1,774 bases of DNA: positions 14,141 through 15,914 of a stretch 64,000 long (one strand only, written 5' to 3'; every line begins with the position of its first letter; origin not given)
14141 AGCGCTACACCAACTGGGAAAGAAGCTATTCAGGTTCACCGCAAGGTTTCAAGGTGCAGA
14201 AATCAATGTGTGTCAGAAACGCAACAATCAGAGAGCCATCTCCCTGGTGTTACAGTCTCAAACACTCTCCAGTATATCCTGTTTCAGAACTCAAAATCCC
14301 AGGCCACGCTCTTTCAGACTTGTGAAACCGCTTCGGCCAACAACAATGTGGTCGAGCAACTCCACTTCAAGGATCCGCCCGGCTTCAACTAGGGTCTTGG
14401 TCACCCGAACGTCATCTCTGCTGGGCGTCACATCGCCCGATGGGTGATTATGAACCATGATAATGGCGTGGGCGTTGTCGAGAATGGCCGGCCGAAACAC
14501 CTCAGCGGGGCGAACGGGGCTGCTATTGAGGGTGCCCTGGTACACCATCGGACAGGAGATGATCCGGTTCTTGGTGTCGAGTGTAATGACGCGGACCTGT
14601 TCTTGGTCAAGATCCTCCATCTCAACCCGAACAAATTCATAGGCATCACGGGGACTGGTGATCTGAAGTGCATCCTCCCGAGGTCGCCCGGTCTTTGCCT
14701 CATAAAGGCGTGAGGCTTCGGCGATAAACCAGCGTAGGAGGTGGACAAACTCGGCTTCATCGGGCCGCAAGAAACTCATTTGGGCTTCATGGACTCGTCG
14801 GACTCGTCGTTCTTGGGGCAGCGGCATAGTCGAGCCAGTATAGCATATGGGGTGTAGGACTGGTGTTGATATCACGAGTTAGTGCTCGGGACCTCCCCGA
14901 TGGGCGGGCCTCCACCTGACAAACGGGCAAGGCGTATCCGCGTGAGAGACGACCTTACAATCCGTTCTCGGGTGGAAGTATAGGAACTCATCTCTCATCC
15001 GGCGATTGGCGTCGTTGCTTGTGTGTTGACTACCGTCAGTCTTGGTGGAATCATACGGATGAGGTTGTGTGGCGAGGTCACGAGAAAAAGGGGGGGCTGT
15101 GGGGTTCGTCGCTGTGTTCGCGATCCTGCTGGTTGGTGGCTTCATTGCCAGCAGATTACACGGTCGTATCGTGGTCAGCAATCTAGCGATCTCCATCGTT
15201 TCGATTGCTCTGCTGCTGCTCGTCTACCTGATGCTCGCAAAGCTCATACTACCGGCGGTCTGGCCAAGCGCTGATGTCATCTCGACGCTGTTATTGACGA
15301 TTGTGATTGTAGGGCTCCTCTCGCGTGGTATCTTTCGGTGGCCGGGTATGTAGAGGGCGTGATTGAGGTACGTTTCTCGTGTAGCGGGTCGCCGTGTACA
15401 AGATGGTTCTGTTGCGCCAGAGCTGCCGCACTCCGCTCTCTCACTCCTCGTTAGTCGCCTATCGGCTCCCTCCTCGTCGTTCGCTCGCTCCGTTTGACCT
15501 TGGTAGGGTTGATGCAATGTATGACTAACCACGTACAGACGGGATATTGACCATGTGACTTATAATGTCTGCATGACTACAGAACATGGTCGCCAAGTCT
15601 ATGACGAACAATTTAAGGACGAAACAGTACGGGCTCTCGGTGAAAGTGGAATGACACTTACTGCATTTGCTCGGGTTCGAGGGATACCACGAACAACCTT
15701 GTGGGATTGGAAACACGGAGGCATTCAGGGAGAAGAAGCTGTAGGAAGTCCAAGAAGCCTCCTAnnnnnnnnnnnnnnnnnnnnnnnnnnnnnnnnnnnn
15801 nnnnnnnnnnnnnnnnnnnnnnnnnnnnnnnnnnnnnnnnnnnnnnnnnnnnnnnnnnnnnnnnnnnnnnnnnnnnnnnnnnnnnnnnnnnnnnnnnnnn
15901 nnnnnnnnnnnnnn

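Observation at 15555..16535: AT-rich gene encoding an IS3-OrfA-like HTH fused to an unknown 270-aa domain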

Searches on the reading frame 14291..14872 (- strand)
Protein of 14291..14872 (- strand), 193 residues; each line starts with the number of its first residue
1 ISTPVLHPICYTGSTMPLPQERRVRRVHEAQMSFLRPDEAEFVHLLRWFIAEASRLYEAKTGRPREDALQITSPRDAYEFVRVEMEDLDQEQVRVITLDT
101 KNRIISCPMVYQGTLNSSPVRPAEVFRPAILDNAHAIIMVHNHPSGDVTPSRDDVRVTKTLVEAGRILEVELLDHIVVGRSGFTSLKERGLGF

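Call 3: search_protein_families(library=pfam, proteins=[window:14291-14872:-], max_evalue=0.1)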
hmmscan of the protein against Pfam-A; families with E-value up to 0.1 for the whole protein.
window:14291-14872:- (193 aa): 2 families
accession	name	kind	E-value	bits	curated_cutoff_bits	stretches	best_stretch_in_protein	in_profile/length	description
PF04002.20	RadC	-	1e-43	148.5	22.1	1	71-191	1-121/121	RadC-like JAB domain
PF14464.11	Prok-JAB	-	0.0011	19.2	25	1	86-162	14-94/114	Prokaryotic homologs of the JAB domain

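Call 4: search_protein_families(library=ncbifam, proteins=[window:14291-14872:-], max_evalue=0.1)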
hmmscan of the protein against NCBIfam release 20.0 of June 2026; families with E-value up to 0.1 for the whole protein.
window:14291-14872:- (193 aa): 3 families
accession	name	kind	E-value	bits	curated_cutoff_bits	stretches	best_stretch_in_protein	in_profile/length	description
NF000642.1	PRK00024.1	equivalog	2.5e-44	151.5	180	1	66-191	86-211/212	RadC family protein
TIGR00608.1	radc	subfamily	3.4e-39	134.9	133.85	1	65-190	91-216/218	RadC family protein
NF002761.0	PRK02821.1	equivalog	0.015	15.3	106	0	151-185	16-53/77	RNA-binding protein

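Call 6: search_protein_families(library=padloc, proteins=[window:14291-14872:-], max_evalue=0.1)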
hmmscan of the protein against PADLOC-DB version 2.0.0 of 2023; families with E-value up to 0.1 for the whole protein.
window:14291-14872:- (193 aa): 3 families
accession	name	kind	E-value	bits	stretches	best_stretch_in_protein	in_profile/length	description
PDLC00905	JAB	-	0.021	13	1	141-166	88-113/154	JAB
PDLC00900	JAB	-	0.024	12.8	1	134-183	87-135/159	JAB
PDLC00907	JAB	-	0.028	12.6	1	141-167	61-87/140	JAB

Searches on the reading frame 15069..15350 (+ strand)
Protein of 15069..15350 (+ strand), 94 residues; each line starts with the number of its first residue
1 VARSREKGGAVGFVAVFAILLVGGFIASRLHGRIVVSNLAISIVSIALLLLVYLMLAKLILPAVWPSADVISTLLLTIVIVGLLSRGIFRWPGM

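Call 84: list_cluster_members(proteins=[window:15069-15350:+, window:16589-16984:-, window:17102-17641:-, window:11131-12585:+, window:18653-19468:-, window:8712-9974:+, window:20626-21441:-, window:21321-22670:-])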
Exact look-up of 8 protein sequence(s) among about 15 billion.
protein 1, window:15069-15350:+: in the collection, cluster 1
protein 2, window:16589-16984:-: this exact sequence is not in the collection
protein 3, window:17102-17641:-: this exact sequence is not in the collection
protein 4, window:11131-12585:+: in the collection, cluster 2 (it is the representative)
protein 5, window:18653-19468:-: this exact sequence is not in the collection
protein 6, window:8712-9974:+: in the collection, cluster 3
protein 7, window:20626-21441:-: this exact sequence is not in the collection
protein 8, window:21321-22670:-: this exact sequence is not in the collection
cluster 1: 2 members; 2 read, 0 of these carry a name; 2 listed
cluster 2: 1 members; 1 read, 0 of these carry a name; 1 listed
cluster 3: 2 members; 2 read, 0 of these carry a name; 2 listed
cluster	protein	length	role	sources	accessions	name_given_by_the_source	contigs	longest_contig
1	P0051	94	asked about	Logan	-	-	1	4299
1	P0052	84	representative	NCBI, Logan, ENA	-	-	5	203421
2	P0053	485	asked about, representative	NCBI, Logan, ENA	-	-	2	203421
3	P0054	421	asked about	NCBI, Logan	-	-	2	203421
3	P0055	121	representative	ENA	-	-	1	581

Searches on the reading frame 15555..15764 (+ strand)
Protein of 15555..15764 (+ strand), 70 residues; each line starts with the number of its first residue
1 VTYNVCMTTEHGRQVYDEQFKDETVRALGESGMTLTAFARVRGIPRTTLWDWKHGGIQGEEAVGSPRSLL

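Call 91: search_protein_families(library=pfam, proteins=[window:15555-15764:+], max_evalue=1)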
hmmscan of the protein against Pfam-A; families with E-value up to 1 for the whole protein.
seq(70 aa): 4 families
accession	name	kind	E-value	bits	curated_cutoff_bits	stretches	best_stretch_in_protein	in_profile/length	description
PF01527.26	HTH_Tnp_1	-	0.0012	19.4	24.1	1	13-55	4-46/75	Transposase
PF05225.22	HTH_psq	-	0.048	13.8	20.4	1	31-57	14-41/45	helix-turn-helix, Psq domain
PF13022.12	HTH_Tnp_1_2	-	0.2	12.2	27.9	1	33-54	27-48/122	Helix-turn-helix of insertion element transposase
PF13443.12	HTH_26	-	0.22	12.2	22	1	28-56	6-34/63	Cro/C1-type HTH DNA-binding domain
